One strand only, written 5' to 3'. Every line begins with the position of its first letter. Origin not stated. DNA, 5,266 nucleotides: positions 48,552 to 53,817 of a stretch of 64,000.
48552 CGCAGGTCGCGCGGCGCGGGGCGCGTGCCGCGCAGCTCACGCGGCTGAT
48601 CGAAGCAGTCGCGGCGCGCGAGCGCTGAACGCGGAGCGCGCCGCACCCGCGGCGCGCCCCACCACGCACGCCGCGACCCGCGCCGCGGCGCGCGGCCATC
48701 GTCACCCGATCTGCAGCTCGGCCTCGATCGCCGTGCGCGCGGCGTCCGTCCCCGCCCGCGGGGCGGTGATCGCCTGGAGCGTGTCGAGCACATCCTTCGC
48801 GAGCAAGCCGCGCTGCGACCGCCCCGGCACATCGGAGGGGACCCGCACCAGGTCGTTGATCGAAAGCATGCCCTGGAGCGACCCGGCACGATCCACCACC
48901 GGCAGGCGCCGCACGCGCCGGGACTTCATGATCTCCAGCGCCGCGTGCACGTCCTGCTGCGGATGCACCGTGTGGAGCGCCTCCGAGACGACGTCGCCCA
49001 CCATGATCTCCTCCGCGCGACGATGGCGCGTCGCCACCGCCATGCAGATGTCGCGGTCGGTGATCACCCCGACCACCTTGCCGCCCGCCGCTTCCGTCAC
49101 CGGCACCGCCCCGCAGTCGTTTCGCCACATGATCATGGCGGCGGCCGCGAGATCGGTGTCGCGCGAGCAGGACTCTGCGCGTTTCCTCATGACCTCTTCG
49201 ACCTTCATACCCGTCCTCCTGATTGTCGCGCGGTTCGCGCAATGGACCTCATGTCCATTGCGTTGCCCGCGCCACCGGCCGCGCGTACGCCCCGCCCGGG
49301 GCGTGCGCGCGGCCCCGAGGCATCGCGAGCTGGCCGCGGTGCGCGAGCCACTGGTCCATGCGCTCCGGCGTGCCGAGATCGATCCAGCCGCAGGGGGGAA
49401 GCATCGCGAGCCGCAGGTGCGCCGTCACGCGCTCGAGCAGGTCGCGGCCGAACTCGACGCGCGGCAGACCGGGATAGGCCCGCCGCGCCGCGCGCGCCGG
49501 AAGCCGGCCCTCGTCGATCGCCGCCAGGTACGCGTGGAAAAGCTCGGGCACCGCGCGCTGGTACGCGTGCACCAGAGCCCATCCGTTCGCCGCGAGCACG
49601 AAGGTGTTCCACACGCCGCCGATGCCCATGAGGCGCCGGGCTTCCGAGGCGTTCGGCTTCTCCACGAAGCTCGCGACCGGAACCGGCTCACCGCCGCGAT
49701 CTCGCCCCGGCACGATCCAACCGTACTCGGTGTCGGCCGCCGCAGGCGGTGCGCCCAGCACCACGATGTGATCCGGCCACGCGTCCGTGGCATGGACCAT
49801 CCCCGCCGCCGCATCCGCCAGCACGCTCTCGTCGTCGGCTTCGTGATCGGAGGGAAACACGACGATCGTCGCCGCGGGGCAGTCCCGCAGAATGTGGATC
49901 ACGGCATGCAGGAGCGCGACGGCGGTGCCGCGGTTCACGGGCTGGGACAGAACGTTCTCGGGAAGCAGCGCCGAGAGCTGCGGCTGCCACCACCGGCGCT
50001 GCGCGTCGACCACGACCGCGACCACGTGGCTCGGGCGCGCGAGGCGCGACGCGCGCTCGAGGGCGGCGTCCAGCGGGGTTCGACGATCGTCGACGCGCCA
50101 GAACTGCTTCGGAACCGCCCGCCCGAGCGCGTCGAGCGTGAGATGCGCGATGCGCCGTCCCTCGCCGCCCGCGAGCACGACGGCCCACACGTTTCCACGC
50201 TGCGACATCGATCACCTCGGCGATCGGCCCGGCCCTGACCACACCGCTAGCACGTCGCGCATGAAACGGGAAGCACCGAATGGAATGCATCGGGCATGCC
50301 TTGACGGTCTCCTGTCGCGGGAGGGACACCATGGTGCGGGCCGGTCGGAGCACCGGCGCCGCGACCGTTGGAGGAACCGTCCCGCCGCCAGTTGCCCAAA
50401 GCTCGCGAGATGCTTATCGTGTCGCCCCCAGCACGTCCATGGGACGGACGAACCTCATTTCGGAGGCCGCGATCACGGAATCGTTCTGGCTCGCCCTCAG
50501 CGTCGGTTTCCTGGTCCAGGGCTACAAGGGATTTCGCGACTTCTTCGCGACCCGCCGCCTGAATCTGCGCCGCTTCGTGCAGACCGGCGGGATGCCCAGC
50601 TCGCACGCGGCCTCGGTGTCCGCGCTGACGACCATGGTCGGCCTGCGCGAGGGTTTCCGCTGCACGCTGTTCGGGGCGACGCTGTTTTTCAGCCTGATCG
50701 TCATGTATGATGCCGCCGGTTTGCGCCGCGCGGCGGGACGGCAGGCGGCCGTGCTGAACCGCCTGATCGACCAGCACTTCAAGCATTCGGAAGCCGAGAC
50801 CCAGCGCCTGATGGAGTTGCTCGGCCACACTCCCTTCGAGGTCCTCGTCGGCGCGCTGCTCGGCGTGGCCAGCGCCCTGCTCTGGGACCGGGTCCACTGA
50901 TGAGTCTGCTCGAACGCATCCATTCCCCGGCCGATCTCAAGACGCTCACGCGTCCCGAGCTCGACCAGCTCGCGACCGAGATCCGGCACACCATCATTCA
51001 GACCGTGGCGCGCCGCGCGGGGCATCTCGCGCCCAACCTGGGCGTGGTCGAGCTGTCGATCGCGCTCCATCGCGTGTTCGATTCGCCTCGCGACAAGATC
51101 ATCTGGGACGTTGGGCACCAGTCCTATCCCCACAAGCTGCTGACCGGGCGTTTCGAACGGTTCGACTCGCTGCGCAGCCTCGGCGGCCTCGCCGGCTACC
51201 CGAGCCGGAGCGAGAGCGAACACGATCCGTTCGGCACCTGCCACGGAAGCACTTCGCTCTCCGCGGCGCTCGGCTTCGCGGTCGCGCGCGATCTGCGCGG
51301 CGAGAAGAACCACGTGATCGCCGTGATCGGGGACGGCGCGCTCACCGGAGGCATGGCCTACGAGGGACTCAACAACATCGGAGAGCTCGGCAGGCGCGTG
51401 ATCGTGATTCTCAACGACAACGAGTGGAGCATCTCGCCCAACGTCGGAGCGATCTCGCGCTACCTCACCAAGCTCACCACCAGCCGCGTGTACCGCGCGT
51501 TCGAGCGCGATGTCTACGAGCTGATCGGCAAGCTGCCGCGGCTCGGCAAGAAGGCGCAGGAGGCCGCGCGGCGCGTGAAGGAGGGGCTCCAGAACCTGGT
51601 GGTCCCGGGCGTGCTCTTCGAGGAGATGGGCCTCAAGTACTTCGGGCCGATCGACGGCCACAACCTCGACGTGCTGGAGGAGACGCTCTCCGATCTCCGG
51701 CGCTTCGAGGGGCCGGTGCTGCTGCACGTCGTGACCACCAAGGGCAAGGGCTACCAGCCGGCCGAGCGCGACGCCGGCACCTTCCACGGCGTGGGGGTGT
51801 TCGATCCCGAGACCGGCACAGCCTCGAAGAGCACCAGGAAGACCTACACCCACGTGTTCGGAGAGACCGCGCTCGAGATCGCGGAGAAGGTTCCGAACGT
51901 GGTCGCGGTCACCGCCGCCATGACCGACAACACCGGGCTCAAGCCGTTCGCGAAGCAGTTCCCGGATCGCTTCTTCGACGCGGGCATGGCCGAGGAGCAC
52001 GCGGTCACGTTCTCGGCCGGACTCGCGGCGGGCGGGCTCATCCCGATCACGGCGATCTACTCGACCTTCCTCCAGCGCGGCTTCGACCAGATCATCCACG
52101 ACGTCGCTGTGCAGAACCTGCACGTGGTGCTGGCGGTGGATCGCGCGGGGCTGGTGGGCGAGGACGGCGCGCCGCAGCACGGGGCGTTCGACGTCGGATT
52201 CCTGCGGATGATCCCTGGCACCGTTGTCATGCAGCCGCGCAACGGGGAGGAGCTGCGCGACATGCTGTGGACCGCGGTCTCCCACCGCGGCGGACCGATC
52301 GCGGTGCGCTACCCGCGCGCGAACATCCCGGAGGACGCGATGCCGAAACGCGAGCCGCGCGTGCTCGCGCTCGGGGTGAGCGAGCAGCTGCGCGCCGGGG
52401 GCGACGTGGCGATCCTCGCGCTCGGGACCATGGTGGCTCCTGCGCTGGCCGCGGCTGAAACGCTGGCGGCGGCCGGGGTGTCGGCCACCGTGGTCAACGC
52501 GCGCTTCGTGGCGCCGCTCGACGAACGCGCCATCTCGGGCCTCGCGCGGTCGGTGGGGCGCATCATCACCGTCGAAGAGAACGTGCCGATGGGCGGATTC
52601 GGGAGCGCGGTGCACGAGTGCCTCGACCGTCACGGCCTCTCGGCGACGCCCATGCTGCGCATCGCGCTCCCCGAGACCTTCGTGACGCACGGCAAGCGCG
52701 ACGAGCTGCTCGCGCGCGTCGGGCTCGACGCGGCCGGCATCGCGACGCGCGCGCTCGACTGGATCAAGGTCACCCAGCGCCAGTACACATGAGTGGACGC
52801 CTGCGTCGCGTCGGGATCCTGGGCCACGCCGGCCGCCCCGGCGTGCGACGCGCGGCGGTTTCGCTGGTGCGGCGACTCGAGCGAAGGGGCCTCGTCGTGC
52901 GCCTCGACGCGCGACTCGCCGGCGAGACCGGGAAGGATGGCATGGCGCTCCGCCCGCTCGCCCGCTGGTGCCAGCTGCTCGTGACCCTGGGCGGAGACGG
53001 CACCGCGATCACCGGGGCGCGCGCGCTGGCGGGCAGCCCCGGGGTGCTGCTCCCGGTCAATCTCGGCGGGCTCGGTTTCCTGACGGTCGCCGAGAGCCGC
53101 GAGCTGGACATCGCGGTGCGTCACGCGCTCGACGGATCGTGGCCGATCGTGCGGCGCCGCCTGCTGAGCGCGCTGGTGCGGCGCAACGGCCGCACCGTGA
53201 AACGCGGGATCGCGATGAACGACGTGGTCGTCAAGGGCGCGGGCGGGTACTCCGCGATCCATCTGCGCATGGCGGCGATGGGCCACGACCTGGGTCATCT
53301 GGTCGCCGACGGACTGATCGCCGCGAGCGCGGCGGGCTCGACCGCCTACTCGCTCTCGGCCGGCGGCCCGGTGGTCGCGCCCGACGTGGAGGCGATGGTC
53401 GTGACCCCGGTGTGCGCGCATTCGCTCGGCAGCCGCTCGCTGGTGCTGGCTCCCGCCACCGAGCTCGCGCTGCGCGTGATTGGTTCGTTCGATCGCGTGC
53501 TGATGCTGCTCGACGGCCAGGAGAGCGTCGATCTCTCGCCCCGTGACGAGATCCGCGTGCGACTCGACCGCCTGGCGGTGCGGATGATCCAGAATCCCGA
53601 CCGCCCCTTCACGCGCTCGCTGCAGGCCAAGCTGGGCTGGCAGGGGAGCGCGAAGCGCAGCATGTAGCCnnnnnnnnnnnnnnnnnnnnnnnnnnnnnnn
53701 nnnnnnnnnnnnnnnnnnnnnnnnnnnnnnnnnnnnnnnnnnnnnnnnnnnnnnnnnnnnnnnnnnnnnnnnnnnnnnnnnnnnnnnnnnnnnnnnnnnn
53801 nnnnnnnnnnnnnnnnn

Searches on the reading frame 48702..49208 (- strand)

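Call 46: search_protein_families(library=pfam, proteins=[window:48702-49208:-], max_evalue=0.00001)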
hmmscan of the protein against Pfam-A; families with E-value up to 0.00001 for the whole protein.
window:48702-49208:- (168 aa): 1 family
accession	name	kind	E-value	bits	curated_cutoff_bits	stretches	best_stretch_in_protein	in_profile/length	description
PF00571.33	CBS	-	4.5e-25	88.2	24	2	70-123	1-54/57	CBS domain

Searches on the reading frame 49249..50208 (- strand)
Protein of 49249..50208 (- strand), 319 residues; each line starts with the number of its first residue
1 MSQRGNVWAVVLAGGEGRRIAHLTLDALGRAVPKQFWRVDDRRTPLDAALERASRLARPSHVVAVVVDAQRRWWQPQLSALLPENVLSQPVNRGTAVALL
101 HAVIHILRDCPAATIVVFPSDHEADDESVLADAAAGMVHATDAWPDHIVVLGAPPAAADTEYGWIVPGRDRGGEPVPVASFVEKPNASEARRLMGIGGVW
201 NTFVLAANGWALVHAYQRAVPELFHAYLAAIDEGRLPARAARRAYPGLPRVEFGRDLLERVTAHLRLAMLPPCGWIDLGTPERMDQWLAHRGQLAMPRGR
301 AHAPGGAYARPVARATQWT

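Call 46: search_protein_families(library=pfam, proteins=[window:49249-50208:-], max_evalue=0.00001)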
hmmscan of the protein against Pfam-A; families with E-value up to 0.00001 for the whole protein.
window:49249-50208:- (319 aa): 1 family
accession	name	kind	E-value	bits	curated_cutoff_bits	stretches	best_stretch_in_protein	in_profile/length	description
PF00483.29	NTP_transferase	-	9.9e-17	61.8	21.2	1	9-282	2-233/245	Nucleotidyl transferase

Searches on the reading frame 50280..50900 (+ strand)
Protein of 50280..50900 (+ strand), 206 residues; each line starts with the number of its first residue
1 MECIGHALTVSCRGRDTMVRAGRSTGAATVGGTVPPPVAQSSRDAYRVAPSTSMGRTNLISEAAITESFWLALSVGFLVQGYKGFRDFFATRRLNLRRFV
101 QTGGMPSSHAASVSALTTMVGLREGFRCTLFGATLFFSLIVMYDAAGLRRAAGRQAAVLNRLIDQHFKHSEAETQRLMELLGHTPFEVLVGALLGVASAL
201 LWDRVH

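Call 46: search_protein_families(library=pfam, proteins=[window:50280-50900:+], max_evalue=0.00001)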
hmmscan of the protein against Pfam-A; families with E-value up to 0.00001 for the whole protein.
window:50280-50900:+ (206 aa): 1 family
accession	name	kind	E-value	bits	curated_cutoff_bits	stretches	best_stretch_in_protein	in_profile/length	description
PF02681.20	DUF212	-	5.3e-42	143.4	26.5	1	68-197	5-125/126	Divergent PAP2 family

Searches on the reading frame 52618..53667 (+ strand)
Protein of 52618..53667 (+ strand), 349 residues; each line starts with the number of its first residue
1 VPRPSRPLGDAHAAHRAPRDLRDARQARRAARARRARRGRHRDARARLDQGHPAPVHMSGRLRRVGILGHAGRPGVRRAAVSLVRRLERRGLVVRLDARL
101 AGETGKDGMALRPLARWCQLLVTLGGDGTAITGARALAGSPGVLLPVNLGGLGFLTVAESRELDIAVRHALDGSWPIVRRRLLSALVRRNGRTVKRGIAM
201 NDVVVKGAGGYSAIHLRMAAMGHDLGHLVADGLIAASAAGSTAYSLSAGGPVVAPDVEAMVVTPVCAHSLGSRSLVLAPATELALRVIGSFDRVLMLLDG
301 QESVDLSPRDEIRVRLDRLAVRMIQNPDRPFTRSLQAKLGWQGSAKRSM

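Call 47: search_protein_families(library=pfam, proteins=[window:52618-53667:+], max_evalue=0.00001)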
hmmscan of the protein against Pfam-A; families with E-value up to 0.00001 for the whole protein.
window:52618-53667:+ (349 aa): 2 families
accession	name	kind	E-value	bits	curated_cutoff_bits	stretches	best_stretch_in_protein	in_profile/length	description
PF20143.4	NAD_kinase_C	-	1e-25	90.3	23.7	1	200-316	1-116/126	ATP-NAD kinase C-terminal domain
PF01513.26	NAD_kinase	-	1.8e-08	35.2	25.5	1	115-173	70-128/130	ATP-NAD kinase N-terminal domain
